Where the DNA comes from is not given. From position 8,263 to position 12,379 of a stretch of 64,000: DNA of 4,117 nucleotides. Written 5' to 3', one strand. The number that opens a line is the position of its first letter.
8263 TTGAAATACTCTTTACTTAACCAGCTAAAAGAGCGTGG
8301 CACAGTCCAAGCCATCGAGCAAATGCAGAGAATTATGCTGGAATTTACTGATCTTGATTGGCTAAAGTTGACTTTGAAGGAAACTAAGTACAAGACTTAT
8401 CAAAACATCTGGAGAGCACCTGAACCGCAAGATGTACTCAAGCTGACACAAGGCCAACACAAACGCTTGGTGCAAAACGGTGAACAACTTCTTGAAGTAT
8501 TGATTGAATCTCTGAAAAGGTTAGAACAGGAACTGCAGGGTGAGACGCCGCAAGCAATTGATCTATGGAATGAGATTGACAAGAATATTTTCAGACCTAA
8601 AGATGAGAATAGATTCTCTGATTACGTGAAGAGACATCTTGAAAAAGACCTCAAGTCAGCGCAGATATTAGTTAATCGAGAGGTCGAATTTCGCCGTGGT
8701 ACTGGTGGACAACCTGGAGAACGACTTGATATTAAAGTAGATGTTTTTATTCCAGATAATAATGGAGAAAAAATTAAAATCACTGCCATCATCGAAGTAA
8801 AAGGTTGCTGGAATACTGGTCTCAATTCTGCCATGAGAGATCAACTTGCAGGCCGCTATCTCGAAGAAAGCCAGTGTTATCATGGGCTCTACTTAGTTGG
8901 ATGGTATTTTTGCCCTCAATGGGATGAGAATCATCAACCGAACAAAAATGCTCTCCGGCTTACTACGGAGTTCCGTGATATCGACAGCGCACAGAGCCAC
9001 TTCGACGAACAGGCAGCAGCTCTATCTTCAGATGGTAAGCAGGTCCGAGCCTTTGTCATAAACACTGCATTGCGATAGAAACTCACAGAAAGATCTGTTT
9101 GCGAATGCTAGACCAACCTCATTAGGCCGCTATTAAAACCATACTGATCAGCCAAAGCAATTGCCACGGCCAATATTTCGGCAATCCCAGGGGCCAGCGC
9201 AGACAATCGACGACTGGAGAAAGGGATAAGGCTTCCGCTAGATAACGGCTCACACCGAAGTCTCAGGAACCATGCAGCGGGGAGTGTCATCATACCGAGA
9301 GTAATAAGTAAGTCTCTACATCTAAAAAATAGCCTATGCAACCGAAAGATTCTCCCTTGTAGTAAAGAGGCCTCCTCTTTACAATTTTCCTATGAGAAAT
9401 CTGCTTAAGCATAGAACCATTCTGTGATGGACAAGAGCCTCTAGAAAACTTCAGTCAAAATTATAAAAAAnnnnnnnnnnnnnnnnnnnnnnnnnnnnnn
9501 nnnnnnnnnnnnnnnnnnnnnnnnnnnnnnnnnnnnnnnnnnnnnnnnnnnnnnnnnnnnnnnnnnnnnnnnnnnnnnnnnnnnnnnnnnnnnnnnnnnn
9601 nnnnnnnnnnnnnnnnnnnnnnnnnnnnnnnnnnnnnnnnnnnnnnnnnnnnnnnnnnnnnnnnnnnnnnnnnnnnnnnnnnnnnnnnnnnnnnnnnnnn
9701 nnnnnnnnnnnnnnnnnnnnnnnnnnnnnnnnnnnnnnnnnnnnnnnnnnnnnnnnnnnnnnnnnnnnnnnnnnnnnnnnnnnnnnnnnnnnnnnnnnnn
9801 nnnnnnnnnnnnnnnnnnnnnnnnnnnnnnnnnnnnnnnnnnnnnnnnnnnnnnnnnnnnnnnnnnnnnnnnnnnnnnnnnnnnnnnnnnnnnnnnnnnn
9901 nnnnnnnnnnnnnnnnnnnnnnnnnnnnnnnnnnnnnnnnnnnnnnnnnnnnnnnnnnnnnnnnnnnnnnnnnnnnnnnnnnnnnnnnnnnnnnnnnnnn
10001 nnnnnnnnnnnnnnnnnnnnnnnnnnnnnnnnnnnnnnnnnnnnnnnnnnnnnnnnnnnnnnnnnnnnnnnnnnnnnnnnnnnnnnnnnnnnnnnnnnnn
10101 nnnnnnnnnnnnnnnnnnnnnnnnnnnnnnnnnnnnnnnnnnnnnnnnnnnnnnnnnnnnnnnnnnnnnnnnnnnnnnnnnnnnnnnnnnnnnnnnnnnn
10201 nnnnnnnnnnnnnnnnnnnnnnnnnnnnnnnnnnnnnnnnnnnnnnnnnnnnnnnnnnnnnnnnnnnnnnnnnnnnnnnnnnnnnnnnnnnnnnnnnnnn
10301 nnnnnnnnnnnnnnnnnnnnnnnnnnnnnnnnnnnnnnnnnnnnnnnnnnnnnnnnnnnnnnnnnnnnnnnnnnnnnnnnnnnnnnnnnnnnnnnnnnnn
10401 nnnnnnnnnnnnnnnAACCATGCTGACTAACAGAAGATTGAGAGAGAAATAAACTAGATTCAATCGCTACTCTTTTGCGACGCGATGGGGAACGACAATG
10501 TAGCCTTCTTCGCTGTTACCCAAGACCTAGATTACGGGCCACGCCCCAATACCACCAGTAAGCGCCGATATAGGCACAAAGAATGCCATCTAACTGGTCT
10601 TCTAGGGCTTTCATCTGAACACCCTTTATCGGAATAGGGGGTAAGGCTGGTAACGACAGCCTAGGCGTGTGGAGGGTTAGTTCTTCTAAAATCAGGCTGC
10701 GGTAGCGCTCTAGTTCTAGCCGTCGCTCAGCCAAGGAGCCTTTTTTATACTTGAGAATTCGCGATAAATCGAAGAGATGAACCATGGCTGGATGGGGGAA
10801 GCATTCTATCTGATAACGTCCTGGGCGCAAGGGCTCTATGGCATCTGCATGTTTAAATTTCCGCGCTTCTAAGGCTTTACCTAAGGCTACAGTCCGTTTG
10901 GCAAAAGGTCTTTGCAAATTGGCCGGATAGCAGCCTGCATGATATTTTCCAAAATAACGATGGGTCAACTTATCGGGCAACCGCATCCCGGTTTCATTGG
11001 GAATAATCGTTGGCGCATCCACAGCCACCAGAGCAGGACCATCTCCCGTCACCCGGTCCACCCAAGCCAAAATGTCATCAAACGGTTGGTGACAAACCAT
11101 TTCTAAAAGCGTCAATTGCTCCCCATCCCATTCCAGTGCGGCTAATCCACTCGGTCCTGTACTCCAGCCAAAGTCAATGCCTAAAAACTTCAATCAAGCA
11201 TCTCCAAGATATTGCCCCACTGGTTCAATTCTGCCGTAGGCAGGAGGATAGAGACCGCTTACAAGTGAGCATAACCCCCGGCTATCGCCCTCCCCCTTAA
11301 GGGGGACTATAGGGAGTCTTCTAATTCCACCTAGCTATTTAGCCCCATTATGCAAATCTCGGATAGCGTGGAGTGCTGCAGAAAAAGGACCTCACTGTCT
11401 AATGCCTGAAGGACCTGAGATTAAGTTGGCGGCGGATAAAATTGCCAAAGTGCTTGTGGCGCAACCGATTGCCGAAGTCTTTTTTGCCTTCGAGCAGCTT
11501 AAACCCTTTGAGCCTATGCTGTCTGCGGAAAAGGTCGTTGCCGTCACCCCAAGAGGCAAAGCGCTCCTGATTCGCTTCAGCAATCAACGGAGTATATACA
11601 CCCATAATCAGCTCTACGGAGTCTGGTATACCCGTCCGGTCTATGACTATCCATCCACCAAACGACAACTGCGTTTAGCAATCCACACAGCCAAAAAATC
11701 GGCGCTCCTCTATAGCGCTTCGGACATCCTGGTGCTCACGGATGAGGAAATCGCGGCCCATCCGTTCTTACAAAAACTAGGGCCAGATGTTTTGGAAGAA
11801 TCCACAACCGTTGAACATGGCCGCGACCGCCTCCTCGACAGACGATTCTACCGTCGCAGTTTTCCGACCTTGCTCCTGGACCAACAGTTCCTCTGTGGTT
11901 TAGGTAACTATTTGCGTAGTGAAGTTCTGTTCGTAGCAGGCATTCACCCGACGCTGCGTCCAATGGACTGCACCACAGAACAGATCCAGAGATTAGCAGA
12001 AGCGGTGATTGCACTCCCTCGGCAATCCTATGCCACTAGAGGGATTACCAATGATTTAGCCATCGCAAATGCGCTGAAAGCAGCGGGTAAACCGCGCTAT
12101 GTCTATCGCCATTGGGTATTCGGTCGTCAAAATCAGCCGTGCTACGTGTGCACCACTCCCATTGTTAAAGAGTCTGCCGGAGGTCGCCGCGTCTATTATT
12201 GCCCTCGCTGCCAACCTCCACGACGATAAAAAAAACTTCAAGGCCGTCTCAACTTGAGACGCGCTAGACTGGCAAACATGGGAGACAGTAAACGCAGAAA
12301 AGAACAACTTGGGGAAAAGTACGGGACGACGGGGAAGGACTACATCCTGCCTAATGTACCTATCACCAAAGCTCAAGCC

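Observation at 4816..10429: Giant STAND NTPase with a C-terminal PD-(D/E)xK-like nuclease, paired with an alpha/beta-hydrolase: candidate undescribed defence module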

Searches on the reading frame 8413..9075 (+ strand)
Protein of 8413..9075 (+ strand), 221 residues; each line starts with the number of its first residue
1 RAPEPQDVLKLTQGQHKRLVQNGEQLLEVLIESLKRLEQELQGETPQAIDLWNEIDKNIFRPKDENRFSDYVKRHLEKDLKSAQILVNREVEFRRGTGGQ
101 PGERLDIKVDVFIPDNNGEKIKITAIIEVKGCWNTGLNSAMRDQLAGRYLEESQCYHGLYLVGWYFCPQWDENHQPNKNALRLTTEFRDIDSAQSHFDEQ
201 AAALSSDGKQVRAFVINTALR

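Call 44: search_solved_structures(query=A3, max_evalue=10, show_alignments=3)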
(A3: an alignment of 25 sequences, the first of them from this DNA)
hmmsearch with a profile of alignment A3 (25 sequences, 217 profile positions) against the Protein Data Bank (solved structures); distinct sequences matched with E-value up to 10: 2.
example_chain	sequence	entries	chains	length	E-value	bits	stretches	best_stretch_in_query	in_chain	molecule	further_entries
9tqb_F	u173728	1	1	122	0.087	15.3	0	20-56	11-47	SNAPIN protein homolog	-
9e78_3Z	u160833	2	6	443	1.9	10.9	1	154-191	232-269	DMIP27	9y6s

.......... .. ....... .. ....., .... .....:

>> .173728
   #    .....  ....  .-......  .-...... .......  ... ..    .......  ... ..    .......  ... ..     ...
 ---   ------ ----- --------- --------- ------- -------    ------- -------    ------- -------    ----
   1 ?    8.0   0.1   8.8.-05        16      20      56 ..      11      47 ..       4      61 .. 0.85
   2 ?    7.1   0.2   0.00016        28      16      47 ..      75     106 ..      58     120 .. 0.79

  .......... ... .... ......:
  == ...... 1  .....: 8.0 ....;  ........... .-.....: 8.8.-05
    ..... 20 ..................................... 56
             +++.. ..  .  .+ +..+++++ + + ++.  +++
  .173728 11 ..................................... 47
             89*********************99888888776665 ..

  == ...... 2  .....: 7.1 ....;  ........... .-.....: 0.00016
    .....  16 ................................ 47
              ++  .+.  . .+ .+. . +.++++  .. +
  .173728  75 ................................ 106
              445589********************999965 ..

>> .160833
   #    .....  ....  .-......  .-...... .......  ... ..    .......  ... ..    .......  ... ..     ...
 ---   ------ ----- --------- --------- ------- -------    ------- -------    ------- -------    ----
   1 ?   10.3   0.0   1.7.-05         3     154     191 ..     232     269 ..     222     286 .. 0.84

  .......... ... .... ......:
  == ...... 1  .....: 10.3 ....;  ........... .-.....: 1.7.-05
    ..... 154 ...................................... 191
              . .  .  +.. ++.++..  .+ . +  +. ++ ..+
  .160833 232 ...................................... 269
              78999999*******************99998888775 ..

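Call 51: predict_structure(alignment_id=A3)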
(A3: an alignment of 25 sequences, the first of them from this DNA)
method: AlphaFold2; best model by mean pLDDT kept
length: 221 residues; sequences in the alignment: 25
mean_pLDDT: 85.0   pTM: 0.83
mean pLDDT of the five models: 85.0, 83.0, 82.1, 81.9, 80.7
residues with pLDDT >= 90: 136; 70-90: 50; 50-70: 17; < 50: 18
segments of 3 or more residues with pLDDT < 50: 12-16, 91-102
pLDDT, mean of each block of 10 residues (from residue 1): 57 55 92 96 90 95 92 93 77 43 71 76 92 93 92 91 95 92 91 97 94 97 84
secondary structure, 60 per line:
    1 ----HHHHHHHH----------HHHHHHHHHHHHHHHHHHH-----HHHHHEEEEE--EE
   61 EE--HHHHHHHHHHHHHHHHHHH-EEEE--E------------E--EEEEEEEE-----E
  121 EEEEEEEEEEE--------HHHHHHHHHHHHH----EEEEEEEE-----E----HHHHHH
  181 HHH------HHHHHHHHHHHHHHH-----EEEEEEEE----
elements in order: H5-12 H23-41 H47-51 E52-56 E59-62 H65-83 E85-88 E107-114 E120-131 H140-152 E157-164 H175-183 H190-204 E210-217

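Call 54: fold_search(model_id=the predicted structure, library=pdb)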
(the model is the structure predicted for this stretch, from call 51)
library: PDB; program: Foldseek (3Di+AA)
matches with E <= 10: 868; with E <= 0.001: 0
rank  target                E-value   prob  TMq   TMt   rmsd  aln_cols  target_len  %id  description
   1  3bm3_A                6.4e-02  0.41  0.29  0.26   9.8       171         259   15  Restriction endonuclease PspGI-substrate DNA complex (released 2008-09-16)
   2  8oi3_A                7.2e-02  0.10  0.15  0.17  13.6       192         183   11  Structure of NopD with AtSUMO2 (released 2024-04-03)
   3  5ced_A                9.9e-02  0.10  0.13  0.09  11.8       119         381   11  Penicillin G Acylated Bd3459 Predatory Endopeptidase from Bdellovibrio bacteriovorus in complex with immunity protein  (released 2015-12-09)
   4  5b3g_B                1.2e-01  0.72  0.25  0.15   5.2        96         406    9  The crystal structure of the heterodimer of SHORT-ROOT and SCARECROW GRAS domains (released 2017-03-01)
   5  8rqi_A                1.5e-01  0.09  0.17  0.18  13.2       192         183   10  Structure of Rhizobium NopD with ubiquitin (released 2024-11-20)
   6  8thb_E                1.9e-01  0.08  0.15  0.11  14.1       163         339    8  Structure of the Saccharomyces cerevisiae PCNA clamp unloader Elg1-RFC complex (released 2024-05-22)
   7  1v6f_MODEL_1_A        2.3e-01  0.57  0.19  0.26   3.8        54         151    7  Solution Structure of Glia Maturation Factor-beta from Mus Musculus (released 2004-05-29)
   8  7uy8_B                2.3e-01  0.08  0.20  0.13  18.8       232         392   11  Tetrahymena Polymerase alpha-Primase (released 2022-07-13)
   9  5b3h_B                2.6e-01  0.54  0.25  0.15   5.7        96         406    7  The crystal structure of the JACKDAW/IDD10 bound to the heterodimeric SHR-SCR complex (released 2017-03-01)
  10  8efm_B                2.6e-01  0.12  0.18  0.22  12.6       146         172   10  Structure of coral STING receptor from Stylophora pistillata in complex with 2',3'-cGAMP (released 2023-07-05)
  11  9h3g_Ua               3.0e-01  0.09  0.15  0.24  12.0       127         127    9  Structure of the Arabidopsis thaliana 80S ribosome in complex with P- and E-site tRNAs and mRNA (released 2026-02-04)
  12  7qix_S                3.0e-01  0.09  0.15  0.23  12.1       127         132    9  Specific features and methylation sites of a plant ribosome. 40S body ribosomal subunit. (released 2022-06-15)
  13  3l50_A                3.2e-01  0.44  0.17  0.26   4.8        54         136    7  The crystal structure of human Glia Maturation Factor, Gamma (GMFG) (released 2010-02-02)
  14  8v35_A                3.4e-01  0.04  0.18  0.11  16.9       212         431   11  Crystal structure of HpsN from Cupriavidus pinatubonensis (released 2024-09-25)
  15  1vkk                  3.6e-01  0.21  0.17  0.25  13.4        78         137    9  Crystal structure of Glia maturation factor-gamma (GMFG) from Mus musculus at 1.50 A resolution (released 2004-08-17)
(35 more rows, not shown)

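Call 55: search_protein_families(library=pfam, proteins=[window:8413-9075:+], max_evalue=10)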
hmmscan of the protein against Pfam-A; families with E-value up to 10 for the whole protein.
window:8413-9075:+ (221 aa): 1 family
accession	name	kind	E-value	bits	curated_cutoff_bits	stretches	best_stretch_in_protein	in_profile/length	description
PF11573.13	Med23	-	0.28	9.3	25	1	8-59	290-342/1304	Mediator complex subunit 23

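Call 70: search_protein_families(library=pfam, alignment_id=A3, max_evalue=10)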
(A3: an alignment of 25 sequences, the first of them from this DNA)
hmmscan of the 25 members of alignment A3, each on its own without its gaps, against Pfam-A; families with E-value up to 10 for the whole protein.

A. member 1, seq(221 aa): 1 family
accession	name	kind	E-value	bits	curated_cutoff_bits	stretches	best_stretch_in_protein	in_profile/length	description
PF11573.13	Med23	-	0.28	9.3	25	1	8-59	290-342/1304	Mediator complex subunit 23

B. families by the number of members that match (of 25 scanned): 11 families
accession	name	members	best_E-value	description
PF11573.13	Med23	2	0.014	Mediator complex subunit 23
PF02563.21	Poly_export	1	0.038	Polysaccharide biosynthesis/export protein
PF05415.18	Peptidase_C36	1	0.039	Beet necrotic yellow vein furovirus-type papain-like endopeptidase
PF22888.1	FIMAH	1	0.042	FIMAH domain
PF05315.17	ICEA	1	0.047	ICEA Protein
PF15626.11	mono-CXXC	1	0.084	single CXXC unit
PF13366.12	PDDEXK_3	1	0.14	PD-(D/E)XK nuclease superfamily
PF18780.6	HNH_repeat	1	0.14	Homing endonuclease associated repeat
PF20247.3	DUF6602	1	0.15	Domain of unknown function (DUF6602)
PF23312.1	UBA_SIK3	1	0.2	Protein kinase SIK3 UBA domain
PF17884.7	DUF5591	1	0.23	Domain of unknown function (DUF5591)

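Call 74: fold_search(model_id=the predicted structure, library=viral)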
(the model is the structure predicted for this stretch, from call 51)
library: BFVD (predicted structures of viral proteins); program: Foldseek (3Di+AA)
matches with E <= 10: 928; with E <= 0.001: 0
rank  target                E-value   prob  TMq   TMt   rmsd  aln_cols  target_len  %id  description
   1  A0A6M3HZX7            3.5e-03  0.99  0.33  0.54   6.6       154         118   14  (no name in the UniProt tables at hand)
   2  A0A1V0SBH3            4.0e-03  0.96  0.33  0.23  11.4       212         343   14  DUF2726 domain-containing protein [Catovirus CTV1]
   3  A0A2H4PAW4            5.1e-03  0.84  0.31  0.13  12.0       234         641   15  (no name in the UniProt tables at hand)
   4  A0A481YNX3            8.3e-03  0.57  0.27  0.16  15.6       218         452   11  A18-like helicase [Pithovirus LCDPAC02]
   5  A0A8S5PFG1            1.9e-02  0.16  0.18  0.12  12.1       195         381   10  Antitoxin [Siphoviridae sp. ctvNP11]
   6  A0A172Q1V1            2.1e-02  0.75  0.31  0.36   8.6       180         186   16  Uncharacterized protein [Escherichia phage MX01]
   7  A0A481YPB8            2.7e-02  0.66  0.21  0.24   7.0       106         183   15  Uncharacterized protein (Fragment) [Pithovirus LCDPAC02]
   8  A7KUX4                3.6e-02  0.72  0.33  0.27   6.2       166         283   14  (no name in the UniProt tables at hand)
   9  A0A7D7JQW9            3.6e-02  0.14  0.15  0.11  15.1       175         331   11  (no name in the UniProt tables at hand)
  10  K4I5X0                3.9e-02  0.66  0.31  0.33  13.4       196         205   14  Uncharacterized protein [Salmonella phage STML-198]
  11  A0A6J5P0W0            4.1e-02  0.33  0.27  0.24  15.9       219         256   15  HTH_XRE domain containing protein [uncultured Caudovirales phage]
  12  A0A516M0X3            4.4e-02  0.28  0.23  0.21  18.2       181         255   12  (no name in the UniProt tables at hand)
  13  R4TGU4                6.0e-02  0.94  0.35  0.55   4.8       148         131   18  PD-(D/E)XK nuclease [Halogranum tailed virus 1]
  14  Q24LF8                6.4e-02  0.51  0.25  0.35   7.7       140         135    9  Uncharacterized protein [Clostridium phage phiCD119 (strain Clostridium difficile/United States/Govind/2006)]
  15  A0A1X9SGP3            6.8e-02  0.75  0.26  0.30   5.0        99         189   13  (no name in the UniProt tables at hand)
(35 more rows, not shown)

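Call 99: search_protein_families(library=phrogs, alignment_id=A3, max_evalue=1)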
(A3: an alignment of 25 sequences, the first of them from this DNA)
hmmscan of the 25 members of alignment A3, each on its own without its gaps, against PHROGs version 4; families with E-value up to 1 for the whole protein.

A. member 1, seq(221 aa): 0 families

B. families by the number of members that match (of 25 scanned): 15 families
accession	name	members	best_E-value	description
phrog_5928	-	5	0.0098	-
phrog_22570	-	2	0.11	-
phrog_5038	-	2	0.17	-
phrog_1402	-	1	0.016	-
phrog_35040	-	1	0.034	-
phrog_12512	-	1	0.04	-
phrog_8441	-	1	0.041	-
phrog_2990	-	1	0.042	-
phrog_7515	-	1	0.064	-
phrog_1814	-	1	0.082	-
phrog_30822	-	1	0.09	-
phrog_14917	-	1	0.11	tail length tape measure protein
phrog_24863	-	1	0.31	-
phrog_27920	-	1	0.31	-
phrog_16430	-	1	0.38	-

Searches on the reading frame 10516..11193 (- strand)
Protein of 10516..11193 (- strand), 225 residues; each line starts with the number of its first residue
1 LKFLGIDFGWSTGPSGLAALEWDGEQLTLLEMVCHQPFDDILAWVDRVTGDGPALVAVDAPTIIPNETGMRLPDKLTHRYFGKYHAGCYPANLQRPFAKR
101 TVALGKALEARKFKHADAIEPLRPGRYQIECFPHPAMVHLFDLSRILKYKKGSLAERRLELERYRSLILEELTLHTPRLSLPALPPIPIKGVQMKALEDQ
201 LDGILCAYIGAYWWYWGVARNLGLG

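Call 5: search_protein_families(library=pfam, proteins=[window:10516-11193:-], max_evalue=0.1)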
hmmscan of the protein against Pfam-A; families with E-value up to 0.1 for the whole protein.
window:10516-11193:- (225 aa): 1 family
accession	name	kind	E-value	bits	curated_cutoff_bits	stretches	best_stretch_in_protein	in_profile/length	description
PF04250.19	DUF429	-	1.6e-22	80.7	23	1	5-214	1-201/214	Protein of unknown function (DUF429)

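Call 6: search_protein_families(library=padloc, proteins=[window:10516-11193:-], max_evalue=0.1)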
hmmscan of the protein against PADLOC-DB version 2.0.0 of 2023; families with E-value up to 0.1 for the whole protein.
window:10516-11193:- (225 aa): 2 families
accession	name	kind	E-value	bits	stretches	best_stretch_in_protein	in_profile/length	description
PDLC05019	PDC-S44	-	4.5e-90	299.4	1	1-225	7-238/259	-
PDLC05020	PDC-S44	-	1.1e-10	39.5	1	4-214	9-230/277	-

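Call 8: search_protein_families(library=ncbifam, proteins=[window:10516-11193:-], max_evalue=0.1)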
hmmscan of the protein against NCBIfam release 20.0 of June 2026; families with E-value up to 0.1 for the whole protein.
window:10516-11193:- (225 aa): 0 families

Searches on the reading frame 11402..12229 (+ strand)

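Call 5: search_protein_families(library=pfam, proteins=[window:11402-12229:+], max_evalue=0.1)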
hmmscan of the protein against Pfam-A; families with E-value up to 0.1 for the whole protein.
window:11402-12229:+ (275 aa): 4 families
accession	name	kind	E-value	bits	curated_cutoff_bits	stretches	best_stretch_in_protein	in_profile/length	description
PF06831.19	H2TH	-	4.5e-12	46.2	34.7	1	126-209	1-81/93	Formamidopyrimidine-DNA glycosylase H2TH domain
PF01149.29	Fapy_DNA_glyco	-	6.1e-09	37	25.5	1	1-104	1-108/117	Formamidopyrimidine-DNA glycosylase N-terminal domain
PF06827.20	zf-FPG_IleRS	-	1.5e-05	25.2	21.3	1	245-272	2-29/30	Zinc finger found in FPG and IleRS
PF06677.18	Auto_anti-p27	-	0.012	16.1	24.1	1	244-271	15-40/40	Sjogren's syndrome/scleroderma autoantigen 1 (Autoantigen p27)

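Call 6: search_protein_families(library=padloc, proteins=[window:11402-12229:+], max_evalue=0.1)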
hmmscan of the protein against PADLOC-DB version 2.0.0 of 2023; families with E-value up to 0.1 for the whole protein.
window:11402-12229:+ (275 aa): 0 families
